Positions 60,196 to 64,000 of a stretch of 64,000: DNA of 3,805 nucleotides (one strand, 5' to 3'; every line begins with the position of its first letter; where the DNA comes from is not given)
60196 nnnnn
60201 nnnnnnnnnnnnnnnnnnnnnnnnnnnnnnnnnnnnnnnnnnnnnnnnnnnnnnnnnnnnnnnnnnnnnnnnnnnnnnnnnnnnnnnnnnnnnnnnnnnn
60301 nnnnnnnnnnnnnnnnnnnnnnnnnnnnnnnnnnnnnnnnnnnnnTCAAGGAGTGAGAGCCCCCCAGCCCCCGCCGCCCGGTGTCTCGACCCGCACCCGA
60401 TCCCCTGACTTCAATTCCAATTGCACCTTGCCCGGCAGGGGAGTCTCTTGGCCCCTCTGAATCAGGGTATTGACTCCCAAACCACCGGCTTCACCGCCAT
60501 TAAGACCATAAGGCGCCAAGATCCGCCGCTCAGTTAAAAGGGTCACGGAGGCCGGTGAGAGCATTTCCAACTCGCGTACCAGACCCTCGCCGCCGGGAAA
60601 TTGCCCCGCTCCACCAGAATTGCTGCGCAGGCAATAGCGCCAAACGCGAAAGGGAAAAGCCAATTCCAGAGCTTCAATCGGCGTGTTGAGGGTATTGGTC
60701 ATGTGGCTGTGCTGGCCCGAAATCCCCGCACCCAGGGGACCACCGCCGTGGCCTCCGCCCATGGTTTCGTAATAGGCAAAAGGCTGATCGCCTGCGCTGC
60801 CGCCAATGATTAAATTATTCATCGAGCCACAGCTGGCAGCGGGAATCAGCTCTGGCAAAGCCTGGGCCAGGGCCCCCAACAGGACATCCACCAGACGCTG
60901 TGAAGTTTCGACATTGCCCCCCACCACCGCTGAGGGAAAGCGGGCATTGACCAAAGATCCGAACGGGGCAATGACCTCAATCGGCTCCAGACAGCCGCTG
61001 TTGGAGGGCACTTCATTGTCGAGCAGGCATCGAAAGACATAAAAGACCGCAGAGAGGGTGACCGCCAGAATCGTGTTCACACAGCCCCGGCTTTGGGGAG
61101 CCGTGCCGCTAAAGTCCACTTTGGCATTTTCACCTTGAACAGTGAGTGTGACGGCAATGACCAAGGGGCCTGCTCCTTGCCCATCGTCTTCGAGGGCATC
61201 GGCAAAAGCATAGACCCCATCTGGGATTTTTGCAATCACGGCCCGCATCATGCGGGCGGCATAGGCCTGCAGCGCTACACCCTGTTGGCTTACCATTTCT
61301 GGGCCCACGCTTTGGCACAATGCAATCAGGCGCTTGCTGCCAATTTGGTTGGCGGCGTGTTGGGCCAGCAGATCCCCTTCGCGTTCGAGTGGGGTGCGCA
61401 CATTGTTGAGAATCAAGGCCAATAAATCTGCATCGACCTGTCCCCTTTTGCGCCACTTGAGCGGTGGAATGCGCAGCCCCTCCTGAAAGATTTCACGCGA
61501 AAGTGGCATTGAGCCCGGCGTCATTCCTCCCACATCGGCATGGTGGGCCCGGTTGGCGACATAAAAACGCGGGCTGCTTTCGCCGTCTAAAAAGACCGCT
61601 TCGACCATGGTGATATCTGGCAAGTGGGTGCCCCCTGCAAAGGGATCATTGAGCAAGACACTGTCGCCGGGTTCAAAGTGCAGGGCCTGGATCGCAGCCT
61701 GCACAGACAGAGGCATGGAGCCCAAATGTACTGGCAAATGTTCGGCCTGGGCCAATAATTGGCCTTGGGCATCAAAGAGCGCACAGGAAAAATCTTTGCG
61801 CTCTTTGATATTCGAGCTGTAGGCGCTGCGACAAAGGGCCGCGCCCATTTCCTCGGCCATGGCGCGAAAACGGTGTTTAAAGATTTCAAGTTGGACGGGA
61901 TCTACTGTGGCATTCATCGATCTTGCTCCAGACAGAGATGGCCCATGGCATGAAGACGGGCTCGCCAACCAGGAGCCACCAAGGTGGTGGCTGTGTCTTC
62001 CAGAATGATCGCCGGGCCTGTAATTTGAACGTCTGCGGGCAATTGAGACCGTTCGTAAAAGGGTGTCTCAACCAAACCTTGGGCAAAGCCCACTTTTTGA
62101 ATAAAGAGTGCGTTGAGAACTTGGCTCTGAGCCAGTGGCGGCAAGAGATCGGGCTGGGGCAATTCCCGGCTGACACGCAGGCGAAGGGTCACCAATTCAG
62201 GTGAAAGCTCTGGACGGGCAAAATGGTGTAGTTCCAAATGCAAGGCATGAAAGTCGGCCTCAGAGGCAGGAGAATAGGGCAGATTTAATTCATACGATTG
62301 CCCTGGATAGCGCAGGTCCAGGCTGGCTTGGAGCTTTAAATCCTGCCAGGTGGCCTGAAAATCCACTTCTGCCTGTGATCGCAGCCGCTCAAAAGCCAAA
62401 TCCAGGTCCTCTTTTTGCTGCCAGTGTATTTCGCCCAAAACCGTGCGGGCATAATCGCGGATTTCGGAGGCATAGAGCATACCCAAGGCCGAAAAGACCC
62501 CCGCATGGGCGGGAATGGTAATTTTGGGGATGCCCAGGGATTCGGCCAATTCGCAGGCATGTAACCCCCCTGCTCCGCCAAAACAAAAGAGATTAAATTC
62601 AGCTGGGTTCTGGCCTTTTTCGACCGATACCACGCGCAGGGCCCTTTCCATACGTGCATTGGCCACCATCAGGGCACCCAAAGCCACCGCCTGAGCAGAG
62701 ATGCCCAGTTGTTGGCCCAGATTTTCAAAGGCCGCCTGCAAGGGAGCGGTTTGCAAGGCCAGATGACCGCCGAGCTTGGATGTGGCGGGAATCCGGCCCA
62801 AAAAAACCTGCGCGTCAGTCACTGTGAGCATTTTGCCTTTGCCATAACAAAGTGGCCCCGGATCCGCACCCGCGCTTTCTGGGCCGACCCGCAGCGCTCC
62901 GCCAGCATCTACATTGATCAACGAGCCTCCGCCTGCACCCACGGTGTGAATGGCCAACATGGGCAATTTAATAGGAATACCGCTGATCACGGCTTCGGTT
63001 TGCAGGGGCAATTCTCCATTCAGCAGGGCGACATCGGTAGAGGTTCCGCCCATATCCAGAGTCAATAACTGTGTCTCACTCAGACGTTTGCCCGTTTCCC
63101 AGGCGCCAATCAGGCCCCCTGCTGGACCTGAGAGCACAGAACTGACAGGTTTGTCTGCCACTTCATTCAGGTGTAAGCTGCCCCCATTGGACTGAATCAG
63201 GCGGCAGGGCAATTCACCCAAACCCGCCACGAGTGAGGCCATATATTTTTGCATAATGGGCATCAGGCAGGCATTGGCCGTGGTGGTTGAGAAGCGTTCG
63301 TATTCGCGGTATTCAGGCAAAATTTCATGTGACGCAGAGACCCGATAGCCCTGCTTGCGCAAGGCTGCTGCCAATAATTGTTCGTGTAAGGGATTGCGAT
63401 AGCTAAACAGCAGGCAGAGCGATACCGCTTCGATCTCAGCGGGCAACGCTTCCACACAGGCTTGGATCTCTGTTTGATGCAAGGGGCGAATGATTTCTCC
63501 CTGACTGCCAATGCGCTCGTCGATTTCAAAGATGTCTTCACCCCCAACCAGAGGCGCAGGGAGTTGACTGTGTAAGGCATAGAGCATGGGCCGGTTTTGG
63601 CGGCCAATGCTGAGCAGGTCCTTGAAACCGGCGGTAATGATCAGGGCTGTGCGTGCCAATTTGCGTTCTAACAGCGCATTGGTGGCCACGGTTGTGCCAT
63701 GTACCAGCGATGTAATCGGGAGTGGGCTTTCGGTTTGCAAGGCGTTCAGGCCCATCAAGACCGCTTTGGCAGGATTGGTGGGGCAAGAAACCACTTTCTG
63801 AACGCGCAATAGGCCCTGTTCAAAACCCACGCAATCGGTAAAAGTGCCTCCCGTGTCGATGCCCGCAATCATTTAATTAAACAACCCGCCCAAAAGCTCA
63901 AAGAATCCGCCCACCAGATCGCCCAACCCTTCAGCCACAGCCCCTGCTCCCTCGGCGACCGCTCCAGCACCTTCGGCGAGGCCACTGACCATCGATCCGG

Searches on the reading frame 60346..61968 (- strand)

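Call 44: search_protein_families(library=pfam, proteins=[window:60346-61968:-], max_evalue=0.001)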
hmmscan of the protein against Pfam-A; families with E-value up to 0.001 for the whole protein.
window:60346-61968:- (540 aa): 1 family
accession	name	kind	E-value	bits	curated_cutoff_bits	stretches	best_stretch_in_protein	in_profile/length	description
PF02538.19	Hydantoinase_B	-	6.9e-203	675.2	26.8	1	23-537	1-518/519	Hydantoinase B/oxoprolinase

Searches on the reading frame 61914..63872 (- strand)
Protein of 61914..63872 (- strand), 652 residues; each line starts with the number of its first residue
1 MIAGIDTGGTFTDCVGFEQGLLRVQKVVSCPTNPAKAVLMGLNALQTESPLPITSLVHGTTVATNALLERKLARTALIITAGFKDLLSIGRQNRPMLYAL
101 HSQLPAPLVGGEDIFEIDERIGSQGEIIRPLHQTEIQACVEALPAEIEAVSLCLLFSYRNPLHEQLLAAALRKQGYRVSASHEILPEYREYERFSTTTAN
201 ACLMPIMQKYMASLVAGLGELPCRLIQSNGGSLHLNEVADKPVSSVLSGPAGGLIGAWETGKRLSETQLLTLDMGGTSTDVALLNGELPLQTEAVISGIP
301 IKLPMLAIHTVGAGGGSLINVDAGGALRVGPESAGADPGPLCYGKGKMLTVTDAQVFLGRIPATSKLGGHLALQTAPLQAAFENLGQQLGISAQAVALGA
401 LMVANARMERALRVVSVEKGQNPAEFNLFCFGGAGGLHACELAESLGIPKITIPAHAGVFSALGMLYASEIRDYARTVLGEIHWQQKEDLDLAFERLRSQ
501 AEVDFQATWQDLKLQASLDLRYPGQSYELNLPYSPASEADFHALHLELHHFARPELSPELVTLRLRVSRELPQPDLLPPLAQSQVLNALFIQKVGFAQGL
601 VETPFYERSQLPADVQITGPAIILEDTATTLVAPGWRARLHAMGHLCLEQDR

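Call 44: search_protein_families(library=pfam, proteins=[window:61914-63872:-], max_evalue=0.001)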
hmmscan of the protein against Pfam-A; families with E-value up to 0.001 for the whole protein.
window:61914-63872:- (652 aa): 2 families
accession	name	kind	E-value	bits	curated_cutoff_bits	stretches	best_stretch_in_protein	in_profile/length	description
PF01968.24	Hydantoinase_A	-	3.9e-86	289.3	22.9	1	193-469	1-286/291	Hydantoinase/oxoprolinase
PF05378.19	Hydant_A_N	-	6.7e-49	166.4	25.2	1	4-174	3-175/176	Hydantoinase/oxoprolinase N-terminal region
